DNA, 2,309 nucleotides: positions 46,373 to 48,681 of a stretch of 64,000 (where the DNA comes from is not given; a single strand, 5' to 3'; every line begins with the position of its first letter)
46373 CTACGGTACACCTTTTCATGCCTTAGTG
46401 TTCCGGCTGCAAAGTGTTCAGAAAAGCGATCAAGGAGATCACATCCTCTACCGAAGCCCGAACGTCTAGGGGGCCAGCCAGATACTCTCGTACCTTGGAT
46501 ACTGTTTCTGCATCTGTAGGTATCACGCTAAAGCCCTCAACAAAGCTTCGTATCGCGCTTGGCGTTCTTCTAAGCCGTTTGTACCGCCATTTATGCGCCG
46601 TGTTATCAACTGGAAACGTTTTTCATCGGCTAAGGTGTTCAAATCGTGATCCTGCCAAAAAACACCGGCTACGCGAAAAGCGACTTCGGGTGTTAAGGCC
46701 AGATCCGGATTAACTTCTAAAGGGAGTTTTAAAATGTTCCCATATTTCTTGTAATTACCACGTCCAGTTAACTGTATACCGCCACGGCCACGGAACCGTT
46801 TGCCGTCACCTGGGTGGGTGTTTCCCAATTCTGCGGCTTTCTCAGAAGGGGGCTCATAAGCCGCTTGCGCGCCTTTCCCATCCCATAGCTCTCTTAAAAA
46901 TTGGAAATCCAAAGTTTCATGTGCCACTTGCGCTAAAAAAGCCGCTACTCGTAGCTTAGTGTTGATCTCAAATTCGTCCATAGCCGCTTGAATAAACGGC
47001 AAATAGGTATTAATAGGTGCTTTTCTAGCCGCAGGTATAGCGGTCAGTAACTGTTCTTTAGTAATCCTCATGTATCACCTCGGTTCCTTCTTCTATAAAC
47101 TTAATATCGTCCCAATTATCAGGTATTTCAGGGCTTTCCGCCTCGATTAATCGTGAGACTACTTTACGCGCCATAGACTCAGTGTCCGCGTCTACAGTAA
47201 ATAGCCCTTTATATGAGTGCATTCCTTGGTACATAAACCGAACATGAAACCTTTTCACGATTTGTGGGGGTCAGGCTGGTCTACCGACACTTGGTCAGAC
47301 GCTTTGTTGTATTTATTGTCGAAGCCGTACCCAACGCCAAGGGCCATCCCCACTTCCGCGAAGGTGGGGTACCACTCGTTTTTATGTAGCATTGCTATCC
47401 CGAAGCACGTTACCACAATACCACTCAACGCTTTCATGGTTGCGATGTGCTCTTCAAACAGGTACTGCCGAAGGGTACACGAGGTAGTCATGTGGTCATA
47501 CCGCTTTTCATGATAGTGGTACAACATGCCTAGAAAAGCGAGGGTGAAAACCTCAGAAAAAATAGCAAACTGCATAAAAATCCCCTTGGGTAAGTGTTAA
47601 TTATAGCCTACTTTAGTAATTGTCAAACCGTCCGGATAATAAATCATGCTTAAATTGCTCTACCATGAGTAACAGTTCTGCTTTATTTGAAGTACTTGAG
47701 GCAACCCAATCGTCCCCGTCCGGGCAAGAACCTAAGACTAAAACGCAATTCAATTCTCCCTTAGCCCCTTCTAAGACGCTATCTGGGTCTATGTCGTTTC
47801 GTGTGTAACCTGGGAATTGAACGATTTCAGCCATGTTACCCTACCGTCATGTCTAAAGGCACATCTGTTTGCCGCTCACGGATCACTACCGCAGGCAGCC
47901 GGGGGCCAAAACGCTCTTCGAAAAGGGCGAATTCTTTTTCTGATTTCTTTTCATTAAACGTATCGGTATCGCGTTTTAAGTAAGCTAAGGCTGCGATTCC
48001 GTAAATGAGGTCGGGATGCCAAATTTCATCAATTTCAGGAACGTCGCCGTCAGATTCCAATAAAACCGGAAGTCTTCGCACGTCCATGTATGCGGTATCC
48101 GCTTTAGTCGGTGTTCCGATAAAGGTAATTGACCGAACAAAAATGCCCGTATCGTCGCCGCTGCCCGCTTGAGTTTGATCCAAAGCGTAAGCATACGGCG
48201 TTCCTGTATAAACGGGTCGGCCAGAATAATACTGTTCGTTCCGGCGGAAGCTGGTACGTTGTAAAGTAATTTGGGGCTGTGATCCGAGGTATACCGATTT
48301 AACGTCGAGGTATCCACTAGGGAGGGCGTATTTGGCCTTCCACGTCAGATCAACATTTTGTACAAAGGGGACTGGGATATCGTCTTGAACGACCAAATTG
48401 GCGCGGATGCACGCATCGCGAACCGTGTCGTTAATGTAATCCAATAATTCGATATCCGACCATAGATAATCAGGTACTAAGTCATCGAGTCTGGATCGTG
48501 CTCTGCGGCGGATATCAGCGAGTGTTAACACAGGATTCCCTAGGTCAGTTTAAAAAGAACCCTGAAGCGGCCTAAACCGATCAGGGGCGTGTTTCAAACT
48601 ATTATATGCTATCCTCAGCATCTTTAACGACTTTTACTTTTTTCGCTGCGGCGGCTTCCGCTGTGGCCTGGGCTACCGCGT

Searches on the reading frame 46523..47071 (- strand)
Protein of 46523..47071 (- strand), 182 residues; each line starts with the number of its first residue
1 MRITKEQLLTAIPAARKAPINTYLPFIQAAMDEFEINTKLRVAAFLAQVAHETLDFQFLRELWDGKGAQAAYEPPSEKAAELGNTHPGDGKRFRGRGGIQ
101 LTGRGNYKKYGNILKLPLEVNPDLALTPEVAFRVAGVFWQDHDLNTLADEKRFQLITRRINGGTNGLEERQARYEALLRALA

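Call 104: search_protein_families(library=phrogs, proteins=[window:46523-47071:-], max_evalue=0.001)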
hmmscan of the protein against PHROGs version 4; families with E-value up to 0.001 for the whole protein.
window:46523-47071:- (182 aa): 9 families
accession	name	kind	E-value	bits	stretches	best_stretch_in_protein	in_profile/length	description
phrog_181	-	lysis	2.2e-59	203.2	1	1-181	330-530/769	endolysin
phrog_9506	-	lysis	9.1e-40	138.3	1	16-177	16-189/330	endolysin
phrog_26317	-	unknown function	7.1e-33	114.1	1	60-181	2-117/119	-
phrog_14712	-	moron, auxiliary metabolic gene and host takeover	7.5e-30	105.2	1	27-175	29-181/322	chitinase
phrog_1519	-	lysis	3.2e-22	80.3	1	18-178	214-377/502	endolysin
phrog_34417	-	unknown function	1.4e-20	74.7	1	20-175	21-189/326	-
phrog_317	-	lysis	4.1e-16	60.2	1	9-177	198-355/492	endolysin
phrog_3201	-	tail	1.9e-07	30.1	1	56-177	2064-2201/2408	tail fiber protein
phrog_29753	-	unknown function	4.3e-07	30.4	1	93-133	277-317/374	-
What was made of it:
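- In the window the pair lies about 30 kb from the endolysin at 46523-47071 (call 104).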

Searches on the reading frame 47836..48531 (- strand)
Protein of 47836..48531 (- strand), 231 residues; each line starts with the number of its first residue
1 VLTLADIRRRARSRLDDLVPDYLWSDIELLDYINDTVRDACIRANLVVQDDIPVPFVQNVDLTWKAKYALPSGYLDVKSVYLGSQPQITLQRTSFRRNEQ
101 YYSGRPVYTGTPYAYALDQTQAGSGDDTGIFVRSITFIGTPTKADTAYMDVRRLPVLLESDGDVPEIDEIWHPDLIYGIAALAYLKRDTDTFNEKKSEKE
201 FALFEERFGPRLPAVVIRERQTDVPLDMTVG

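Call 104: search_protein_families(library=phrogs, proteins=[window:47836-48531:-], max_evalue=0.001)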
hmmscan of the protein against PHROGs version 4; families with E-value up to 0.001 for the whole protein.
window:47836-48531:- (231 aa): 1 family
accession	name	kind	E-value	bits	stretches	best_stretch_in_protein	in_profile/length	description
phrog_399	-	head and packaging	8.5e-18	65.7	1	1-212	1-201/220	structural protein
